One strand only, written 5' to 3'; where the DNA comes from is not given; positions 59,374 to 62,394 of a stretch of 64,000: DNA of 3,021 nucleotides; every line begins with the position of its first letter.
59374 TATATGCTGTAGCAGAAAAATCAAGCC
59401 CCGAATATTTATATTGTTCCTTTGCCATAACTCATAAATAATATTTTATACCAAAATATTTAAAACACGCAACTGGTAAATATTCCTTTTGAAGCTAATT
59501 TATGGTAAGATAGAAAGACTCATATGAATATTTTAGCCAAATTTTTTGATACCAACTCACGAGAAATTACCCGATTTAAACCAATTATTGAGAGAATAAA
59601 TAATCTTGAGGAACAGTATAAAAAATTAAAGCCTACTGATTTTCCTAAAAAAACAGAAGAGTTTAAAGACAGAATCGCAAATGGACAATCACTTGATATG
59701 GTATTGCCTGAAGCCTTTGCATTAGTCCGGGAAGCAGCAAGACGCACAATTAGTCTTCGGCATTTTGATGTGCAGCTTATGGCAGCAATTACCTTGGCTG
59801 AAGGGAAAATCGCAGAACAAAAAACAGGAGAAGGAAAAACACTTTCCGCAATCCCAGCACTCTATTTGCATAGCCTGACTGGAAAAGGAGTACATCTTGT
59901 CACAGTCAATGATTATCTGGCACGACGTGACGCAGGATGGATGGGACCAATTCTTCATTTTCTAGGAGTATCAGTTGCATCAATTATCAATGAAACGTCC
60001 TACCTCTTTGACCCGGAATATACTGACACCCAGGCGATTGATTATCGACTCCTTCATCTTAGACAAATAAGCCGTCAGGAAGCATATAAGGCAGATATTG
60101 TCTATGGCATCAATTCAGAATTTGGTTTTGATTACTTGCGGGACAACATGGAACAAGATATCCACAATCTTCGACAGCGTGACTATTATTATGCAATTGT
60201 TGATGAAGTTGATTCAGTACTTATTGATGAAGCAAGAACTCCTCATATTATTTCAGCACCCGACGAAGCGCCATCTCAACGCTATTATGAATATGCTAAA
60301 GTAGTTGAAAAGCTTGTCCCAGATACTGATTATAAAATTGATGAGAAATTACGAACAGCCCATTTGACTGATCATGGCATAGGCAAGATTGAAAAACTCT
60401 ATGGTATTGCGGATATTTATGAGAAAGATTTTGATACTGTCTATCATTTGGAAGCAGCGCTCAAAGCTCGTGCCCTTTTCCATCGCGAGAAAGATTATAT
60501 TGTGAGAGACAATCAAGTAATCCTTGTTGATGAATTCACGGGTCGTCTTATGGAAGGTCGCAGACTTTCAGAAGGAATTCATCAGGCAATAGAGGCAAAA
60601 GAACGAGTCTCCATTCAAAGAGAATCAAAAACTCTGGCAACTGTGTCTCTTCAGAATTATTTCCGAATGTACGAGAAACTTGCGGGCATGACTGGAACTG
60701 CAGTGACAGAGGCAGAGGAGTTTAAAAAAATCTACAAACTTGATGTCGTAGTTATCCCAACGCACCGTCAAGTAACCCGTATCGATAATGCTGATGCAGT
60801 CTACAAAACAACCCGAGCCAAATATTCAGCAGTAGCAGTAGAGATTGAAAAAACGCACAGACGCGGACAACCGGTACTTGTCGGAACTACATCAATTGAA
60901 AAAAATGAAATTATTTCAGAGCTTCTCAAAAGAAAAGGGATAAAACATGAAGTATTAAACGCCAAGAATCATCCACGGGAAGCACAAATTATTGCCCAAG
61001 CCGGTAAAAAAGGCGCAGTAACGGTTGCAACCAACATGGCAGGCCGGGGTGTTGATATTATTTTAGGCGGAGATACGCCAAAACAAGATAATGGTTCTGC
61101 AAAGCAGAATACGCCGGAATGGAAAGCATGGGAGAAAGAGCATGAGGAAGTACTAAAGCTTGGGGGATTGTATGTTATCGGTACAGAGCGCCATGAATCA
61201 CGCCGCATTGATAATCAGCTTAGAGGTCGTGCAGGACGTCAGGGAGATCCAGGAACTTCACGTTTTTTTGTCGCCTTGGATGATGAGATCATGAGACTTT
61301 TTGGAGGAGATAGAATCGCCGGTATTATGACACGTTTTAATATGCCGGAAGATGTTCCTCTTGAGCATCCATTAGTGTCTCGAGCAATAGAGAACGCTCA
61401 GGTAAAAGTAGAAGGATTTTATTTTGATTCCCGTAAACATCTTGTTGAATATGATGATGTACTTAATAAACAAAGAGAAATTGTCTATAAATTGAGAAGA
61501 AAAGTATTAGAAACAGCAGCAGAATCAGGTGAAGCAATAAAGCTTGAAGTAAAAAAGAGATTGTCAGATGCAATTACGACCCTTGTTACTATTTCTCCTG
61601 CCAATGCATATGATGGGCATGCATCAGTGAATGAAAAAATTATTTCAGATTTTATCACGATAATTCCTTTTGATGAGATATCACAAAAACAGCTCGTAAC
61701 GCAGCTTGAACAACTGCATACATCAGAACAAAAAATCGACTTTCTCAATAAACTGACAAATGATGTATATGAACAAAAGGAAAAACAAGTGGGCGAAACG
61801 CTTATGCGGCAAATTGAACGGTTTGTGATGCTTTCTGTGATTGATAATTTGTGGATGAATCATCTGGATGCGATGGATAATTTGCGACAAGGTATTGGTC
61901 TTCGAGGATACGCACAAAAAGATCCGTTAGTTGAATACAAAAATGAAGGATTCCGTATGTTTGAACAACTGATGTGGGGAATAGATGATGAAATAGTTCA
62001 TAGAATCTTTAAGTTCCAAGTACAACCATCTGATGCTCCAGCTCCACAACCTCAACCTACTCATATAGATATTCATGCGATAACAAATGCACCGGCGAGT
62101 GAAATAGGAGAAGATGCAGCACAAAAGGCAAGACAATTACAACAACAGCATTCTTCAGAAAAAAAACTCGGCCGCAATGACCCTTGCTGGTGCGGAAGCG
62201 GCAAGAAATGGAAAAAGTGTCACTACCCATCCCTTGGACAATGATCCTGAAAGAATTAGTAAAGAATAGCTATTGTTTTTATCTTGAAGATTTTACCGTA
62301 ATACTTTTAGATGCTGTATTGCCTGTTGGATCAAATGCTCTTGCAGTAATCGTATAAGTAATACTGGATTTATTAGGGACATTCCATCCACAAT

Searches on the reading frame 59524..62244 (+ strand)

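Call 61: search_protein_families(library=pfam, proteins=[window:59524-62244:+], max_evalue=0.00001)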
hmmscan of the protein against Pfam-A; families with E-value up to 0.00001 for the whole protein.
window:59524-62244:+ (906 aa): 5 families
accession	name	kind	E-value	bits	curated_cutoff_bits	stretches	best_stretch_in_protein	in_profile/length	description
PF07517.20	SecA_DEAD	-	1.6e-111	372.7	24.6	1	6-401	3-290/290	SecA DEAD-like domain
PF21090.3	P-loop_SecA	-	7.4e-87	290.7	27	1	417-610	2-205/205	SecA P-loop domain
PF07516.18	SecA_SW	-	5e-60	203.4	26.7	1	612-832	1-200/200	SecA Wing and Scaffold domain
PF01043.26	SecA_PP_bind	-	1.7e-35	122.3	23.5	1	251-357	3-110/110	SecA preprotein cross-linking domain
PF02810.21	SEC-C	-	1.3e-09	38.2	20.4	1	884-902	1-19/19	SEC-C motif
